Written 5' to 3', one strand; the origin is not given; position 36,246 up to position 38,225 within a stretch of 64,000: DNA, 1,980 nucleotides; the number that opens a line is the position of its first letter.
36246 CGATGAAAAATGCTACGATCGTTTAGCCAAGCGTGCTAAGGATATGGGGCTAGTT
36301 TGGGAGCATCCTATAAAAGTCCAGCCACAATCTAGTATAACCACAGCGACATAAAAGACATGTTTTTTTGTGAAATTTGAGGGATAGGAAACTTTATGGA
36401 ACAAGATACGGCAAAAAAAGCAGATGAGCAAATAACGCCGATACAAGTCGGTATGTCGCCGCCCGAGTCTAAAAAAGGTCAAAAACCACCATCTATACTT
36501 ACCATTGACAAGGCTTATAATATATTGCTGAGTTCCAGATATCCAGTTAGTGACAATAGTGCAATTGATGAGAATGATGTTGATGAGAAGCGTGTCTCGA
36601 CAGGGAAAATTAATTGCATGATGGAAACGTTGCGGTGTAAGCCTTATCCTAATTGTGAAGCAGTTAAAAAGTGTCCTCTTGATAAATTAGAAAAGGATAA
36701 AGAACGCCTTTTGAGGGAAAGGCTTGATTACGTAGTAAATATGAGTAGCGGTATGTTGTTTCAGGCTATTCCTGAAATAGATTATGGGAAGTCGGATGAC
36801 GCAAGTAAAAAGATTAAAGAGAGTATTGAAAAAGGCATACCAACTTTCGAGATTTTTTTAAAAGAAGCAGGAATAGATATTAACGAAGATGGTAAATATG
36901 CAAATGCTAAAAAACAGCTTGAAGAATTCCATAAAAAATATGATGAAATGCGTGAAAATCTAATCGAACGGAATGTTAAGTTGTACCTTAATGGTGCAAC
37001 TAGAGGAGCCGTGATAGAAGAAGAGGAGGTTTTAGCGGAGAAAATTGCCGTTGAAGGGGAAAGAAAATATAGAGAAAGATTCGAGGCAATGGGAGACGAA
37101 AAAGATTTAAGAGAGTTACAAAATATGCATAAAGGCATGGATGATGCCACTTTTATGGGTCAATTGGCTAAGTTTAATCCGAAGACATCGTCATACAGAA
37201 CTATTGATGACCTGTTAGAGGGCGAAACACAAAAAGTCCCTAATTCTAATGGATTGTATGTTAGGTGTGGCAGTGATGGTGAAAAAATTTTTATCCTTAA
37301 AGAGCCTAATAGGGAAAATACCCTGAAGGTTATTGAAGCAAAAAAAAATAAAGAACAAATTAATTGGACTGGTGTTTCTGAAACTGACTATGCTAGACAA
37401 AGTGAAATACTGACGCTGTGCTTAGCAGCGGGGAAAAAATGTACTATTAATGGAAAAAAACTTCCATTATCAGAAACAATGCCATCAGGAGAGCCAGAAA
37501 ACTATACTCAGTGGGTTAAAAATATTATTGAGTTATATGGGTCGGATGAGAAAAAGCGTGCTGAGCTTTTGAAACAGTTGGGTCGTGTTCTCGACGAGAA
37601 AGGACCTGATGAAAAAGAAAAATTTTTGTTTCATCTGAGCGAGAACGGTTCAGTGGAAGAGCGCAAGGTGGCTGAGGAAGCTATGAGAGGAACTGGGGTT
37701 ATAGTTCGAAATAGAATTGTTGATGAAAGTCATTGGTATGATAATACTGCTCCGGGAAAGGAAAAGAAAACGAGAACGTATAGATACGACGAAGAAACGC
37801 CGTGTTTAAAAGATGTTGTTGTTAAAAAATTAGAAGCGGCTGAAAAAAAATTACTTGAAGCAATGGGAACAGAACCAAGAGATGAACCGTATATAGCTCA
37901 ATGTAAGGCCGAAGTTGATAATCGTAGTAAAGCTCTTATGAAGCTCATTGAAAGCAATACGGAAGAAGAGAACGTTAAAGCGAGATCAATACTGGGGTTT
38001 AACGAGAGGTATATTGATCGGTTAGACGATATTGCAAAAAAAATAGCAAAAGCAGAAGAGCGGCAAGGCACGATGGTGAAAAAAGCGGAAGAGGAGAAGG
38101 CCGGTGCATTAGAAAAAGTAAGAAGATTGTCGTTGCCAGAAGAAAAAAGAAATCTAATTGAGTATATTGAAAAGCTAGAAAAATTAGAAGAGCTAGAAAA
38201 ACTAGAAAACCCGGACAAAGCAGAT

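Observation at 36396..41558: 1720-aa Lys/Glu-rich coiled-coil giant protein inserted between bamE and tadA: candidate translocated effector or host-cytoskeleton/nuclear mimic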

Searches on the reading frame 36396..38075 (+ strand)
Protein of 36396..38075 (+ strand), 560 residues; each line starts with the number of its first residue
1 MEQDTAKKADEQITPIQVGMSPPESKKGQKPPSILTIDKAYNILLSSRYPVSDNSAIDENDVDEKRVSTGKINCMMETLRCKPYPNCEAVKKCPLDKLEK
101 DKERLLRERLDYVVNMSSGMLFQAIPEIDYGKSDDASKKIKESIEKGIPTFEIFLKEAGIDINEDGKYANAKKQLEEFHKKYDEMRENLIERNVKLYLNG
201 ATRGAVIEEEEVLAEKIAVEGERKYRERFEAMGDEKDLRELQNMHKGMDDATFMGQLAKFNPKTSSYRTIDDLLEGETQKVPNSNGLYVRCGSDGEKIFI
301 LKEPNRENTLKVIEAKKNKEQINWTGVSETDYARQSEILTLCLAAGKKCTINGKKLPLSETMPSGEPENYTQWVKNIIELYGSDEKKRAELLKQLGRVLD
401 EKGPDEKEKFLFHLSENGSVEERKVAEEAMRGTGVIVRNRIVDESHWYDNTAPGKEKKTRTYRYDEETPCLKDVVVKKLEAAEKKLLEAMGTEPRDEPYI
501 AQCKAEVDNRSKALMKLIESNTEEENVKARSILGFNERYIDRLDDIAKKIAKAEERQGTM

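Call 22: search_protein_representatives(protein=window:36396-38075:+)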
Query: 560 residues. Proteins with E-value up to 0.001 (for the whole library): 14; up to 1e-10: 6; up to 1e-30: 3. The best 14 are listed.
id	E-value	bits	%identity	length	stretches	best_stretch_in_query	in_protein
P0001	0.0e+00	1066.8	100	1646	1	75-560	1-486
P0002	4.4e-79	283.2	43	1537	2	168-558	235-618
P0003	9.0e-39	150.2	33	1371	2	134-415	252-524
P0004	2.6e-26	109.0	32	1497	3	121-424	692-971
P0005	1.4e-22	96.7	31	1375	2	123-427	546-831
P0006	3.5e-13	65.7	31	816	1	119-426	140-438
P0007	2.6e-09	52.9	29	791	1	118-410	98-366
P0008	4.0e-09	52.3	31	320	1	124-365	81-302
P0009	6.5e-08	48.3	35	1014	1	249-377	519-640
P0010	8.8e-08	47.9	36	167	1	298-426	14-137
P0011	5.5e-07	45.3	34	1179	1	249-377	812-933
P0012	9.4e-07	44.5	27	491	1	140-382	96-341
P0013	7.6e-06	41.5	30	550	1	235-523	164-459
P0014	2.7e-04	36.4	31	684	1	124-258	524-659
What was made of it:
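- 36396..36746 (+): Variable N-terminal region (aa 1-117), K/P-rich and probably disordered. It contains the short family motif L-T-x-[DE]-[KR]-A-Y-x-I at aa 35-43. This region lies outside the conserved stretch found in call 22.
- Family and architecture: only 14 clusters with E<=1e-3 among 1.84e9 representatives, all sharing aa ~118-427 (call 22).
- Tried and rejected: The exhaustive HMMER search with aa 1-560 replaced them (call 22).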

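Call 54: find_encoding_contigs(protein=P0003, flank=8000, max_places=1)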
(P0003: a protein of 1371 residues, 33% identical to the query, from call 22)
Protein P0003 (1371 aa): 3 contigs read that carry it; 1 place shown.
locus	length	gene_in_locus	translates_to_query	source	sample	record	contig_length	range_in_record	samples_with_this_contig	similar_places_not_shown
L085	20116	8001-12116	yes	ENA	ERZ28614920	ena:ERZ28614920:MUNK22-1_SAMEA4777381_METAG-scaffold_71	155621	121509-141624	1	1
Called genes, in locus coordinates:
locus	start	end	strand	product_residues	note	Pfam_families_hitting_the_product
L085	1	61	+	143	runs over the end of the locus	PF00828:Ribosomal_L27A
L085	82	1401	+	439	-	PF00344:SecY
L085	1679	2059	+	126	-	PF00416:Ribosomal_S13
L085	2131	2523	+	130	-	PF00411:Ribosomal_S11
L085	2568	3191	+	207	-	PF00163:Ribosomal_S4, PF01479:S4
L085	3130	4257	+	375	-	PF01193:RNA_pol_L, PF01000:RNA_pol_A_bac, PF03118:RNA_pol_A_CTD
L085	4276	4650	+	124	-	PF01196:Ribosomal_L17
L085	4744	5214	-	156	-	PF00436:SSB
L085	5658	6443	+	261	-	PF04333:MlaA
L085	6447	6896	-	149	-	PF01668:SmpB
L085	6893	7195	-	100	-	PF04355:BamE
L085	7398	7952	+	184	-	-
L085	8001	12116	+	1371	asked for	-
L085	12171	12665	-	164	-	PF00383:dCMP_cyt_deam_1, PF14437:MafB19-deam, PF14439:Bd3614-deam (weak)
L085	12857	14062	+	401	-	PF13742:tRNA_anti_2, PF01336:tRNA_anti-codon, PF02601:Exonuc_VII_L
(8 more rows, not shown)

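Call 55: find_encoding_contigs(protein=P0004, flank=8000, max_places=1)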
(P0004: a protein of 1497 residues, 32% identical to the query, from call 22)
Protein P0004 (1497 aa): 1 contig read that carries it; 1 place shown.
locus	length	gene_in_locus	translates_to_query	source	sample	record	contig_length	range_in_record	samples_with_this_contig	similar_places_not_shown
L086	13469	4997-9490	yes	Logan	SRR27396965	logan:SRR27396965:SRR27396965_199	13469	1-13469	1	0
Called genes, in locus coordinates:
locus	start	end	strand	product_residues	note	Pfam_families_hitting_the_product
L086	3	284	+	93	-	?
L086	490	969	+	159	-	PF00581:Rhodanese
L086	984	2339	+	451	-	PF12832:MFS_1_like (faint), PF07690:MFS_1, PF06779:MFS_4 (weak)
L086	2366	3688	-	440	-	-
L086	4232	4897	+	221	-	-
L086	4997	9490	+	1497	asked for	-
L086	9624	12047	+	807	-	PF02518:HATPase_c, PF00204:DNA_gyraseB, PF01751:Toprim, PF21249:GyrB_hook, PF18053:GyrB_insert, PF00986:DNA_gyraseB_C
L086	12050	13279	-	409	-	PF01590:GAF, PF13185:GAF_2, PF13492:GAF_3, PF13487:HD_5, PF01966:HD, PF13487:HD_5 (weak)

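Call 56: find_encoding_contigs(protein=P0006, flank=8000, max_places=1)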
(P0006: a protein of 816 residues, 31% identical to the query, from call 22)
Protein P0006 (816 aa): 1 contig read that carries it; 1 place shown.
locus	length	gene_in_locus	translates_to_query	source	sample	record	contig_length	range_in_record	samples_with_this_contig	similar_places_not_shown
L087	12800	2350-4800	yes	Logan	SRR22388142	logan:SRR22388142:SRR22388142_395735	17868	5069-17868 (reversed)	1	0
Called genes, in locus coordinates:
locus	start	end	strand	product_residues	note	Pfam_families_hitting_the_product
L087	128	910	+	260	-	PF04333:MlaA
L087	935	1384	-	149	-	PF01668:SmpB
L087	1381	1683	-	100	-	PF04355:BamE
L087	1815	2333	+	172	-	-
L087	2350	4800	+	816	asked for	-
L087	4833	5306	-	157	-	PF00383:dCMP_cyt_deam_1, PF14437:MafB19-deam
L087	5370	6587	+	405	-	PF13742:tRNA_anti_2, PF01336:tRNA_anti-codon, PF02601:Exonuc_VII_L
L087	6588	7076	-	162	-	PF13353:Fer4_12, PF04055:Radical_SAM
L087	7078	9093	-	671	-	PF03477:ATP-cone, PF13597:NRDD, PF11230:YjjI-like (weak)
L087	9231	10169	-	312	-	PF13379:NMT1_2, PF09084:NMT1, PF12974:Phosphonate-bd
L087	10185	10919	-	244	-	PF00528:BPD_transp_1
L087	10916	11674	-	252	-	PF00005:ABC_tran, PF13304:AAA_21 (faint)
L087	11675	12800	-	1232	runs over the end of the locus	-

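Call 87: search_protein_families(library=pfam, proteins=[P0002, P0003, P0004, P0005, P0006, P0007, P0009, P0011], max_evalue=0.001)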
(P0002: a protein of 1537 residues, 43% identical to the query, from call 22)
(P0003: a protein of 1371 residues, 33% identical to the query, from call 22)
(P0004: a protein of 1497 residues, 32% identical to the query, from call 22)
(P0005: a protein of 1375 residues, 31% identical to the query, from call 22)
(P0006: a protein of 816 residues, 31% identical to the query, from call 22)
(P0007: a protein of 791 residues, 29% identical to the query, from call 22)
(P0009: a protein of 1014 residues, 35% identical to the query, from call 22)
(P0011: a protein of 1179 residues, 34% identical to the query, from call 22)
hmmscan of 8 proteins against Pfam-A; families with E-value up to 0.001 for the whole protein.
P0002 (1537 aa): 0 families

P0003 (1371 aa): 0 families

P0004 (1497 aa): 0 families

P0005 (1375 aa): 0 families

P0006 (816 aa): 0 families

P0007 (791 aa): 0 families

P0009 (1014 aa): 0 families

P0011 (1179 aa): 0 families
